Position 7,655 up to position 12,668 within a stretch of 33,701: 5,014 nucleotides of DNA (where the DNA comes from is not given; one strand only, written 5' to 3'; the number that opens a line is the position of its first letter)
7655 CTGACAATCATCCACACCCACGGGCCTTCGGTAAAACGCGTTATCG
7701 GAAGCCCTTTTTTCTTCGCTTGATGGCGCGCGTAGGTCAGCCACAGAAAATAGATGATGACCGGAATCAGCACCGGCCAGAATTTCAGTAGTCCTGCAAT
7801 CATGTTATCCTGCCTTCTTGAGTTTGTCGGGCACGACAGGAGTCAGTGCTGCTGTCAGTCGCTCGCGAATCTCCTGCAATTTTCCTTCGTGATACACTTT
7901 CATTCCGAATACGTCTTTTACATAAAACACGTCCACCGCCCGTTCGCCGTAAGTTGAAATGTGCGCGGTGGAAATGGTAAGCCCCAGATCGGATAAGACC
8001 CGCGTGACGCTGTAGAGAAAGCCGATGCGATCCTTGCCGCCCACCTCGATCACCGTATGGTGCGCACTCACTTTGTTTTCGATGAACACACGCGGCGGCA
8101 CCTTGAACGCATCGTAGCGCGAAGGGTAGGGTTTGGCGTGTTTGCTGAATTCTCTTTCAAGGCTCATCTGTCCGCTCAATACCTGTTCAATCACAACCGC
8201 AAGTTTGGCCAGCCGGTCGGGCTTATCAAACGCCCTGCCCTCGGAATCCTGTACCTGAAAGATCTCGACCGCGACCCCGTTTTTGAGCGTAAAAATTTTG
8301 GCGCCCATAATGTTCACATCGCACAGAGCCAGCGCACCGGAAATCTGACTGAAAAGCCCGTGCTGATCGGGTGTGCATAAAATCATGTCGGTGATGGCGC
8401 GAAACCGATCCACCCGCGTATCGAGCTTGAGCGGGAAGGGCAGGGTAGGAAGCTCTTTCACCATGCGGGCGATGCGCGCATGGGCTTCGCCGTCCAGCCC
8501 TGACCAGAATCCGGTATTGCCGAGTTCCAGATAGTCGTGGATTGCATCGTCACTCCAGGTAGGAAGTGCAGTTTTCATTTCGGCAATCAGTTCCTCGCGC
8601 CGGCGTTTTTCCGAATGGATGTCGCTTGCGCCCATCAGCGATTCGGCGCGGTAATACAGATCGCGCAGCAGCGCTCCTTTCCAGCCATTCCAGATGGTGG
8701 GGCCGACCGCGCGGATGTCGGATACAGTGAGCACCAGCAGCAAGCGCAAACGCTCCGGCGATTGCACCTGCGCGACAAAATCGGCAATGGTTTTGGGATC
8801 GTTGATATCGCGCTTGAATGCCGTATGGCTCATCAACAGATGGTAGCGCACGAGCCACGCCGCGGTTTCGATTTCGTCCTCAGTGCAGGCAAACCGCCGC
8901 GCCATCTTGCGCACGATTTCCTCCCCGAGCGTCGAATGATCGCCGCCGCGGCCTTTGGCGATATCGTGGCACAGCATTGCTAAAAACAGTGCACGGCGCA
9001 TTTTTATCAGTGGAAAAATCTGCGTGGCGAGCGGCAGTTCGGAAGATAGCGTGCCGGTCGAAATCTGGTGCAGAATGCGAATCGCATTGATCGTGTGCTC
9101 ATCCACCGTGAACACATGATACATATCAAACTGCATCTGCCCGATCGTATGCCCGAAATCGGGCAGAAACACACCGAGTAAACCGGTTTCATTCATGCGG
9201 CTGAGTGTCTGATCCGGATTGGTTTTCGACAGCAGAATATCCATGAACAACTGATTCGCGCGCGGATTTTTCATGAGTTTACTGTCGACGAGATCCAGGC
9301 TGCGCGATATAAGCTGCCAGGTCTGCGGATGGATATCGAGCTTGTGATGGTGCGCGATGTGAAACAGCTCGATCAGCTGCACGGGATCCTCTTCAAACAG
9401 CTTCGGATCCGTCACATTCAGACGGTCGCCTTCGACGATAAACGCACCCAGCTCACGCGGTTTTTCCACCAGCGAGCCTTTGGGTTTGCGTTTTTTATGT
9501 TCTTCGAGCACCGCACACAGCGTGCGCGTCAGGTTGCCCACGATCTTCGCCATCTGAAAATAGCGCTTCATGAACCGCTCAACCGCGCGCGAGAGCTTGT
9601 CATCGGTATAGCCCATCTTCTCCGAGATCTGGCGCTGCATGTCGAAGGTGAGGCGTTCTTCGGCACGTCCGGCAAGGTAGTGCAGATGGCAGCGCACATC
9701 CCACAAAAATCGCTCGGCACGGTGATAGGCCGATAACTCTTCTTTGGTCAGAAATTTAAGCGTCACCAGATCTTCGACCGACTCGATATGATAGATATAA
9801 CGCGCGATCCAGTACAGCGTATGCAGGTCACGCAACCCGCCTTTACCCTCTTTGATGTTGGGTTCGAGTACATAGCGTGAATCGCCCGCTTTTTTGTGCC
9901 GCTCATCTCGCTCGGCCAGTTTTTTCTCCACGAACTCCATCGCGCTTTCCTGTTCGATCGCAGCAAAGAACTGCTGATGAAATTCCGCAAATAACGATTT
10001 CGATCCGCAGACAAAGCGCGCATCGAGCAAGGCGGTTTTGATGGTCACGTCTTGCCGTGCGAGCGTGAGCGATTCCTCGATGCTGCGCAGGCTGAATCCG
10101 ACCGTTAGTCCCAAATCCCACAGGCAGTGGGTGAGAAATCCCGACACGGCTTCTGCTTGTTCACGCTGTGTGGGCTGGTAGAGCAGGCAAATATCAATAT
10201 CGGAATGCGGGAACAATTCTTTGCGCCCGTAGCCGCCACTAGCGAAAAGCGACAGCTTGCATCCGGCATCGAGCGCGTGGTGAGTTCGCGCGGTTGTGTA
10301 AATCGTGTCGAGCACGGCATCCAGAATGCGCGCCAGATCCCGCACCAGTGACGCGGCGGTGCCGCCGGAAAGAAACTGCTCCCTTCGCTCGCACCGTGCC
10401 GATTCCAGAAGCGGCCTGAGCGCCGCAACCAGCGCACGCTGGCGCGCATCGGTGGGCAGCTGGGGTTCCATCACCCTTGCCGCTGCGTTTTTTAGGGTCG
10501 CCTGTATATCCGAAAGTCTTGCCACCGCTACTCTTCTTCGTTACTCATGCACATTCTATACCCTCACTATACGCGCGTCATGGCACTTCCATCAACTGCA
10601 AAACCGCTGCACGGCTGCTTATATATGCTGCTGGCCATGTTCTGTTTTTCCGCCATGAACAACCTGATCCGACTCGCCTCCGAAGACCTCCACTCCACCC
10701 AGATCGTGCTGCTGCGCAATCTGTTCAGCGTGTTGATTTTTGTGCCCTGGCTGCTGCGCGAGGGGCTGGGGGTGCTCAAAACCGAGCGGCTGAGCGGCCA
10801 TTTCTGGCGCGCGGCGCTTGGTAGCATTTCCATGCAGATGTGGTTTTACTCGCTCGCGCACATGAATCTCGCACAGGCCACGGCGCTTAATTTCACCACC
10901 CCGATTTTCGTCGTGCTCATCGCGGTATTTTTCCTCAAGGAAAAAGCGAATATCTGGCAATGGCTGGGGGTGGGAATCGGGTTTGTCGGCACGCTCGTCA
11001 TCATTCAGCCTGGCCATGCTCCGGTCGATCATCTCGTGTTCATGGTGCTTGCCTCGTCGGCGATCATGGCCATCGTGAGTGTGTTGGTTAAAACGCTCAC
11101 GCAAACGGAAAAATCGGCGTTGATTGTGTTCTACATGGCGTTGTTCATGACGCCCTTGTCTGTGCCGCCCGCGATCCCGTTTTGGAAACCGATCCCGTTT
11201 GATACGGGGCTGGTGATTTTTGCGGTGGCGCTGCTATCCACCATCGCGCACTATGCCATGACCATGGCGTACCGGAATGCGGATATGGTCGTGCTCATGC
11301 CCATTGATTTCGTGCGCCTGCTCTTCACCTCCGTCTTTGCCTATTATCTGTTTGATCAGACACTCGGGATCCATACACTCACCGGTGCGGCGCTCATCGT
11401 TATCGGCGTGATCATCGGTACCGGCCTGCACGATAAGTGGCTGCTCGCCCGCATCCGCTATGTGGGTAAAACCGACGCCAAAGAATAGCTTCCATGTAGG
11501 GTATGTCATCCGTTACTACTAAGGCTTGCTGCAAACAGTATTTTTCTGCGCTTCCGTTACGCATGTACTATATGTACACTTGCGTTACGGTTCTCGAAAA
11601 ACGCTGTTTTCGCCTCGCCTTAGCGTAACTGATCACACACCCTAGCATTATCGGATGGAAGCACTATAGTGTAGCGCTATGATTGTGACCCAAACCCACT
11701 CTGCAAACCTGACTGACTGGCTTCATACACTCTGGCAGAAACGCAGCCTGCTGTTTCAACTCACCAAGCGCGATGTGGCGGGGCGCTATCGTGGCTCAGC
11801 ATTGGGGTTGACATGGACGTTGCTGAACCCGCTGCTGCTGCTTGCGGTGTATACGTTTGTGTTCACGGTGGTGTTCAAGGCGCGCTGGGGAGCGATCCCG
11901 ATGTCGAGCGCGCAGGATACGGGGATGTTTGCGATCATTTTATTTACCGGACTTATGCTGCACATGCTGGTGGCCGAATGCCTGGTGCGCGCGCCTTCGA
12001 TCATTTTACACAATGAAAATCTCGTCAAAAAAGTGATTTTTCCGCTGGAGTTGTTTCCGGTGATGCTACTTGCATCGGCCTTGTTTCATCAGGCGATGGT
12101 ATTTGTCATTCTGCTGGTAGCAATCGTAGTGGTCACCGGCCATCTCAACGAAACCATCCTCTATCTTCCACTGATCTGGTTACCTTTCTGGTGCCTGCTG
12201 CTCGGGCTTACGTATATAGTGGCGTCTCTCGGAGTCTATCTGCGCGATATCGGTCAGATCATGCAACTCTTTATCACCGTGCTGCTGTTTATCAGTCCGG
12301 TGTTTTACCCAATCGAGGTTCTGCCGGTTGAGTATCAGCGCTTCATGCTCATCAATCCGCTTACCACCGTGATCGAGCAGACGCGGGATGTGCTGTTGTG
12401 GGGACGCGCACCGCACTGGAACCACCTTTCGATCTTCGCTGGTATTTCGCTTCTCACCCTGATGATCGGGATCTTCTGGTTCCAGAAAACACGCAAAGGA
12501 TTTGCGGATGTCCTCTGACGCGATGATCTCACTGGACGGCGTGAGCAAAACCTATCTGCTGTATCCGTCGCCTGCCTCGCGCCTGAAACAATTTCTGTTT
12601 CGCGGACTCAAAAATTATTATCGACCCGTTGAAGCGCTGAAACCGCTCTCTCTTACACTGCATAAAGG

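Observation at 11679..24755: Compact RsaA-like surface-layer island: glycan ABC exporter, methyltransferases, GT4, RTX surface protein, dedicated T1SS and serralysin-type protease in one 13-kb block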

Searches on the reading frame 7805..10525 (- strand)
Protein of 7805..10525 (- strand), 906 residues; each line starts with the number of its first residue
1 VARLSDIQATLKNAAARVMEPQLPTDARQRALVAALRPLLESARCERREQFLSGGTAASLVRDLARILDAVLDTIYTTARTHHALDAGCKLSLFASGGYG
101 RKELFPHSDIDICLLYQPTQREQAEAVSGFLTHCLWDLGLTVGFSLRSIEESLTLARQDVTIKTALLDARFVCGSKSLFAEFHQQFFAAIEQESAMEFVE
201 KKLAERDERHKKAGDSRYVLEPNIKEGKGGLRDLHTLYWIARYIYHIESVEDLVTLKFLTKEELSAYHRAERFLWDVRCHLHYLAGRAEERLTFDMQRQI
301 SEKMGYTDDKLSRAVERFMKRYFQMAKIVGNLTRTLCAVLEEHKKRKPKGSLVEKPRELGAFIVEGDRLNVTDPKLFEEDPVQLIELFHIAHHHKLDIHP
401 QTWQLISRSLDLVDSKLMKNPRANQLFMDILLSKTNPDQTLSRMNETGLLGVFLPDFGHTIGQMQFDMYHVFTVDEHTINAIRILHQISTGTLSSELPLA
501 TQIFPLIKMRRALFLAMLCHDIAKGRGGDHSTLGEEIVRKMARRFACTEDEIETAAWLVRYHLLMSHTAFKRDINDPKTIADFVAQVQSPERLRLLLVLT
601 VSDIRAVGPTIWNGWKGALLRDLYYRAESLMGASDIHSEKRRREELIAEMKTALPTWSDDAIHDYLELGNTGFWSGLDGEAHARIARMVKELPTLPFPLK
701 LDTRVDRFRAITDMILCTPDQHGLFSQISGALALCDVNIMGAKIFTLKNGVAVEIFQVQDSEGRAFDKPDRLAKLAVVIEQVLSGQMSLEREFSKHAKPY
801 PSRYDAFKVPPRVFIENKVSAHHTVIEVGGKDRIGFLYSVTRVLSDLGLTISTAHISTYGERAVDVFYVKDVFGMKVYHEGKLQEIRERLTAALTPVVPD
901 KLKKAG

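Call 4: search_protein_families(library=pfam, proteins=[window:7805-10525:-], max_evalue=0.01)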
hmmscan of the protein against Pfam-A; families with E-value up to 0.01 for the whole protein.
window:7805-10525:- (906 aa): 10 families
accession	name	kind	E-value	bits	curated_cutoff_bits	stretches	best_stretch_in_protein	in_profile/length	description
PF08335.16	GlnD_UR_UTase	-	2.4e-49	167.4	21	1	198-336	2-140/141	GlnD PII-uridylyltransferase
PF24931.1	ACT_ACR9_3rd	-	9.1e-10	38.9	27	1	813-894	2-84/98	ACR9-like, ACT-like domain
PF01842.31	ACT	-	1.6e-09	37.8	27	1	824-872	1-51/66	ACT domain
PF01966.28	HD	-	2.9e-08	34.4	22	1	475-576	2-93/116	HD domain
PF03445.19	DUF294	-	1.6e-05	25.2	21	1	53-140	13-103/138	Putative nucleotidyltransferase DUF294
PF13291.12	ACT_4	-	0.00035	21.6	27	0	822-859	5-42/80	ACT domain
PF01909.29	NTP_transf_2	-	0.00081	20.2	21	1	91-157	15-83/93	Nucleotidyltransferase domain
PF13740.12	ACT_6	-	0.00093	19.5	23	0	824-860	3-39/76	ACT domain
PF22754.3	bHLH-TF_ACT-like_plant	-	0.0031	18.1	27.6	0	824-892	11-73/75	Plant bHLH transcription factor, ACT-like domain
PF24914.1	ACR10_N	-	0.0039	17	27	1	817-892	4-77/80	ACT domain-containing protein ACR10, N-terminal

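Call 25: find_related_loci(query=A2, collection=genome_contigs, flank=10000)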
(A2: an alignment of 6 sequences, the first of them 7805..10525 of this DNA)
Query A2 (906 aa) in genome_contigs; peptide patterns used: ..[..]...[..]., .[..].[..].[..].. (x = any residue, [..] = any of these).
600 stretches matched a pattern (row limit reached: there are more); 549 encode a relative of the query (tblastn E <= 1e-3); the best 80 are kept; 80 distinct loci.
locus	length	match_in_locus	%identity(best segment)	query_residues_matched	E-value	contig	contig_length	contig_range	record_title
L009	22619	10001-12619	53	29-894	0e+0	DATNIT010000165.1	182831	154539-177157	MAG TPA_asm: Stellaceae bacterium isolate SMAG_U11380 k141_133776, whole genome shotgun sequence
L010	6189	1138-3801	51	11-895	0e+0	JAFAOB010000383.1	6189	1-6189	MAG: Alphaproteobacteria bacterium isolate CP_BM_ER_1 BM_ER_k147_5408750, whole genome shotgun sequence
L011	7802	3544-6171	53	25-894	0e+0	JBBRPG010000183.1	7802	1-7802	MAG: Alphaproteobacteria bacterium isolate La1_metabat2.417 LA1C_B2.417_k141_25155L_7802_cov_12.0000, whole genome shotg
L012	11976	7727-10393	51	7-894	0e+0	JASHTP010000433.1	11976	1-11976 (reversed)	MAG: Alphaproteobacteria bacterium isolate JOPF156 JOPF_AWAY_contig_1173216, whole genome shotgun sequence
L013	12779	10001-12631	51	24-894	0e+0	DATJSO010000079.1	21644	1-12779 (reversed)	MAG TPA_asm: Stellaceae bacterium isolate SMAG_U14995 k141_1976172, whole genome shotgun sequence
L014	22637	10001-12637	52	31-899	0e+0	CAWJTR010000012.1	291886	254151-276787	MAG: uncultured Alphaproteobacteria bacterium isolate MFD04463.bin.2.202 genome assembly, contig: contig_22581, whole ge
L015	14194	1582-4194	51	31-894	0e+0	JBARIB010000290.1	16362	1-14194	MAG: Stellaceae bacterium isolate MFD06455_ilm_asm_bin7 k127_127576, whole genome shotgun sequence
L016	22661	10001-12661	49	18-894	0e+0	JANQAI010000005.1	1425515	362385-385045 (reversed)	MAG: Magnetospirillum sp. isolate 46_gen_w_cov.1 c118, whole genome shotgun sequence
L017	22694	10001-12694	48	4-894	0e+0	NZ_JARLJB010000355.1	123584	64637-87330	MAG: Telmatospirillum sp. isolate MAG_CA127 MetaCoAG_Bin_127_Anoxic_k141_2335420, whole genome shotgun sequence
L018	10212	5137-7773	50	24-894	0e+0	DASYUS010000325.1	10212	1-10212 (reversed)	MAG TPA_asm: Stellaceae bacterium isolate SMAG_U4601 k141_1609426, whole genome shotgun sequence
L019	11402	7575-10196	51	29-895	0e+0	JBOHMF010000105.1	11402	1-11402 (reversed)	MAG: Stellaceae bacterium isolate SE1505_metabat2.bin.2 NODE_1103_length_11402_cov_1.353880, whole genome shotgun sequen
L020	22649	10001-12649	50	23-894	0e+0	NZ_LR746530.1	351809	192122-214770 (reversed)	Magnetospirillum sp. SS-4, whole genome shotgun sequence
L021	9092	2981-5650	49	27-905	0e+0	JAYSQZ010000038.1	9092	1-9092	MAG: Alphaproteobacteria bacterium isolate GFS_11880 GFS_11880_37, whole genome shotgun sequence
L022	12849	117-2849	48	6-894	0e+0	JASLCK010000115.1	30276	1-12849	MAG: Rhodospirillaceae bacterium isolate SHSU_advanced.final.149 k67_1126817, whole genome shotgun sequence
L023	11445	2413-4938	52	58-896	0e+0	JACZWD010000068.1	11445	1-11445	MAG: Proteobacteria bacterium isolate B1T1B11 B1T1B11_NODE960, whole genome shotgun sequence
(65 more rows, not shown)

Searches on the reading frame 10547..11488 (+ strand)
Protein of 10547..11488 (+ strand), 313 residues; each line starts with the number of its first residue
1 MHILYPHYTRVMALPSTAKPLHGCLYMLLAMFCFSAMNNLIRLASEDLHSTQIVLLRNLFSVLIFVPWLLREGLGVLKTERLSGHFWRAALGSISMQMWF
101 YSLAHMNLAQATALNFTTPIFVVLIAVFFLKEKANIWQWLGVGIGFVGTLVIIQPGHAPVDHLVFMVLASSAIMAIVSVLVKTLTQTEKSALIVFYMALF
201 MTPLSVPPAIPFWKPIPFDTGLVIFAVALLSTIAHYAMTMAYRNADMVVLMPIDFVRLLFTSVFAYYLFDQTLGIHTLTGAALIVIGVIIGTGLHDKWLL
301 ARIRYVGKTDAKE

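Call 4: search_protein_families(library=pfam, proteins=[window:10547-11488:+], max_evalue=0.01)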
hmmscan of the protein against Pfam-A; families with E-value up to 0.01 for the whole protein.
window:10547-11488:+ (313 aa): 1 family
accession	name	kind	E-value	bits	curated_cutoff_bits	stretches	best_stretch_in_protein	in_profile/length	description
PF00892.27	EamA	-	1e-31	110.5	28.2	2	23-153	3-134/135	EamA-like transporter family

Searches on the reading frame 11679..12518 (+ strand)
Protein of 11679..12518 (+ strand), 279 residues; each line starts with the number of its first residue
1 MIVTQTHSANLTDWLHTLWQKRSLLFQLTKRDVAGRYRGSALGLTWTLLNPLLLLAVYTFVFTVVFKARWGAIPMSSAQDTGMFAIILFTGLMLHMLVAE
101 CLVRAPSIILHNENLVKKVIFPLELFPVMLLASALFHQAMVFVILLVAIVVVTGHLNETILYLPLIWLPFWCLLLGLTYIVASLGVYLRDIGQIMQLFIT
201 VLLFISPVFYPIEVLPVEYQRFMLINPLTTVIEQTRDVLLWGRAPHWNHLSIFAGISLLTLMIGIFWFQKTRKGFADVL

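Call 3: search_protein_families(library=pfam, proteins=[window:11679-12518:+], max_evalue=0.01)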
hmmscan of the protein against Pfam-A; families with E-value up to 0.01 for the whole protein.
window:11679-12518:+ (279 aa): 1 family
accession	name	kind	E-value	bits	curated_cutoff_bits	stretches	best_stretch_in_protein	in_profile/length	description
PF01061.29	ABC2_membrane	-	6.5e-21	75.3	26.9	1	25-239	3-210/211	ABC-2 type transporter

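Call 9: search_protein_families(library=ncbifam, proteins=[window:11679-12518:+], max_evalue=0.01)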
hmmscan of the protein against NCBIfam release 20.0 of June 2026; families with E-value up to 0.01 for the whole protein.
window:11679-12518:+ (279 aa): 3 families
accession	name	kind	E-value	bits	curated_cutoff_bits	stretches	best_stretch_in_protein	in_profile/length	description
NF050109.1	galactan_ABC_perm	equivalog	3.4e-11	43.2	380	1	6-272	6-265/272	galactan export ABC transporter permease subunit Wzm/RfbD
NF050053.1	CapPschTportKpsM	equivalog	3.6e-07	30.4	300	1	31-273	11-252/257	capsule polysaccharide transporter KpsM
TIGR01247.1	drrB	subfamily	0.0097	15.6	223.05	0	47-251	16-216/236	daunorubicin resistance ABC transporter membrane protein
